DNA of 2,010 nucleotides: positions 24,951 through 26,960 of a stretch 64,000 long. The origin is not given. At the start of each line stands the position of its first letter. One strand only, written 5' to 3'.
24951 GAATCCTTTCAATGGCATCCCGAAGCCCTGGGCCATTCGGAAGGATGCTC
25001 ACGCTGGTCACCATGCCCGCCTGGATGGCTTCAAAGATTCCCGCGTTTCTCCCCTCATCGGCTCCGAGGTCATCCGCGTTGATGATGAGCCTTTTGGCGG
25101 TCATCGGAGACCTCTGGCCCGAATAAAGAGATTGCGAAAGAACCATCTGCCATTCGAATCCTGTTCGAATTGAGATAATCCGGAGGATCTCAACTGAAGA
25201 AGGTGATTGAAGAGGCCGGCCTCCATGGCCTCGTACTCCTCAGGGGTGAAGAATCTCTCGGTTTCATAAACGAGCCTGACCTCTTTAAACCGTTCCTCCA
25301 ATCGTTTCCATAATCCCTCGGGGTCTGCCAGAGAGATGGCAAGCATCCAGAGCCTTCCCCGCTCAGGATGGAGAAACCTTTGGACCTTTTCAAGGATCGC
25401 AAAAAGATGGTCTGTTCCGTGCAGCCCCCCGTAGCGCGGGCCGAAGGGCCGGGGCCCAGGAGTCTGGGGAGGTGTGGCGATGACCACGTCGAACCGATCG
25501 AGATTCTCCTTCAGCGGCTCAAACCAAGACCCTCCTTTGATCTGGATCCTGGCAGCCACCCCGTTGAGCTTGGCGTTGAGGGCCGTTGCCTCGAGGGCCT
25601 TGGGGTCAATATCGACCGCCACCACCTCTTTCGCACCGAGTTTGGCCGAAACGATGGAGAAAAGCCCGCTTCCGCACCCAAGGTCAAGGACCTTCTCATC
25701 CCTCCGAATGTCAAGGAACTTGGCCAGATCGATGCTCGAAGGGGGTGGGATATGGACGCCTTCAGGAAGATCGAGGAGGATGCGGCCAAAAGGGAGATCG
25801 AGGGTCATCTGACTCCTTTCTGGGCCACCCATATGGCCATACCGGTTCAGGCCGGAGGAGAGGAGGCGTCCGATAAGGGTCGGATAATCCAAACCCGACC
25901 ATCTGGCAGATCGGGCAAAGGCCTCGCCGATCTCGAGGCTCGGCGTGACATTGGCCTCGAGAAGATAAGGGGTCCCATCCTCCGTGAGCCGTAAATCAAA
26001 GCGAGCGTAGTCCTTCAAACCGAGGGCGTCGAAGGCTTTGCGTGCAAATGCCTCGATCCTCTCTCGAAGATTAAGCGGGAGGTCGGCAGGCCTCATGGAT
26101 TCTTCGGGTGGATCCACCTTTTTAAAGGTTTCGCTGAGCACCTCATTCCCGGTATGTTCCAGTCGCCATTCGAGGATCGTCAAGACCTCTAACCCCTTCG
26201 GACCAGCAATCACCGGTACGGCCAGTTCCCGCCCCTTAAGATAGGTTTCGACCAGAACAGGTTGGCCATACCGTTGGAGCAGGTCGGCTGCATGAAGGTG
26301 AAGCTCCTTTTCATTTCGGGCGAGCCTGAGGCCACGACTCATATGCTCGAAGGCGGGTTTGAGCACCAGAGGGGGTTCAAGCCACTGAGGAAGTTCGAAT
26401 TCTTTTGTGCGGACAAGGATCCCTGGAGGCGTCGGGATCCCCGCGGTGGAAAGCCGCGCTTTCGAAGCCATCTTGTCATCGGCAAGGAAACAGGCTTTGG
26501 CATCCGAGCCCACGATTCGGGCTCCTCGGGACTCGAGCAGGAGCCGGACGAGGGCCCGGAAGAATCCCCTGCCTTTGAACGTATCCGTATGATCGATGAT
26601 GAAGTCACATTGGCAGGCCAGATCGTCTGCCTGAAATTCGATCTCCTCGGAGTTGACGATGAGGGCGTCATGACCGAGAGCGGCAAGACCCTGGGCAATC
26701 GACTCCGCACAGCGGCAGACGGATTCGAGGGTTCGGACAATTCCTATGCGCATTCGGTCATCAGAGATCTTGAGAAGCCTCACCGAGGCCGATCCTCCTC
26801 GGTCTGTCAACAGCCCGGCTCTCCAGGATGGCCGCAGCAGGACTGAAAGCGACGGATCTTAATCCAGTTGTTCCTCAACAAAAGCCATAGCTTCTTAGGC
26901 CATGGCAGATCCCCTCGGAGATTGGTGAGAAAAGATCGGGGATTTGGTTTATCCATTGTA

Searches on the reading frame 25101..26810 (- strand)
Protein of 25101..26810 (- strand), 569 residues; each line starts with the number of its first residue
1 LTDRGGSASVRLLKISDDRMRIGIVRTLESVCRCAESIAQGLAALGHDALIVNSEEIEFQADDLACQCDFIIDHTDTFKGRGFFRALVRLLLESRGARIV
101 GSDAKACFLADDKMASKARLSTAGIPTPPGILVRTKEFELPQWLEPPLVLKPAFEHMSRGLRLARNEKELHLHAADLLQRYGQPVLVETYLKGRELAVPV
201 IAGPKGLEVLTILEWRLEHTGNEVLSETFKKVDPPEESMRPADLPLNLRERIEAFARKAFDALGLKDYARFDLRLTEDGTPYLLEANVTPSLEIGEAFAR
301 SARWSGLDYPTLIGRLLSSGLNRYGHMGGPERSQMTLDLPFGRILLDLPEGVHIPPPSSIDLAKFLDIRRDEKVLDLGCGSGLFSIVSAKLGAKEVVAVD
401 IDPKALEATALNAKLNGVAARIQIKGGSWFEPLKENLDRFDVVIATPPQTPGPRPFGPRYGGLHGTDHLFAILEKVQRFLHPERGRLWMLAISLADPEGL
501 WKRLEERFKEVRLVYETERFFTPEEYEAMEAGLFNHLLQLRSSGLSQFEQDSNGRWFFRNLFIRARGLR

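Call 70: search_protein_families(library=pfam, proteins=[window:25101-26810:-], max_evalue=0.00001)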
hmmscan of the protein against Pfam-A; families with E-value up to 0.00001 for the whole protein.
window:25101-26810:- (569 aa): 10 families
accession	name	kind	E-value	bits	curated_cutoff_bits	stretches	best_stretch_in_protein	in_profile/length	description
PF07478.18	Dala_Dala_lig_C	-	1.2e-24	87.4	24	1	122-317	4-203/204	D-ala D-ala ligase C-terminus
PF06325.19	PrmA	-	7.7e-19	68.7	22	1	369-445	160-232/296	Ribosomal protein L11 methyltransferase (PrmA)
PF05175.20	MTS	-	1e-13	51.7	23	1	362-520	23-166/170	Methyltransferase small domain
PF13847.12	Methyltransf_31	-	1.2e-12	48.2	27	1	369-493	2-113/145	Methyltransferase domain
PF13649.12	Methyltransf_25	-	1.3e-09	39.1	27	1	374-445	1-70/97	Methyltransferase domain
PF02655.19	ATP-grasp_3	-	2.9e-08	34.4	23.2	1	110-287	1-154/160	ATP-grasp domain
PF09445.16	Methyltransf_15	-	2.9e-08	33.9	22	1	372-449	2-81/165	RNA cap guanine-N2 methyltransferase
PF02475.24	TRM5-TYW2_MTfase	-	4.7e-08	33.6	28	1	369-430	35-98/164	TRM5/TYW2 methyltransferase domain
PF08241.18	Methyltransf_11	-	4.4e-07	30.9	21.2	1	375-445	1-66/95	Methyltransferase domain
PF08242.18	Methyltransf_12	-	9.3e-07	29.9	30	1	375-445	1-71/98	Methyltransferase domain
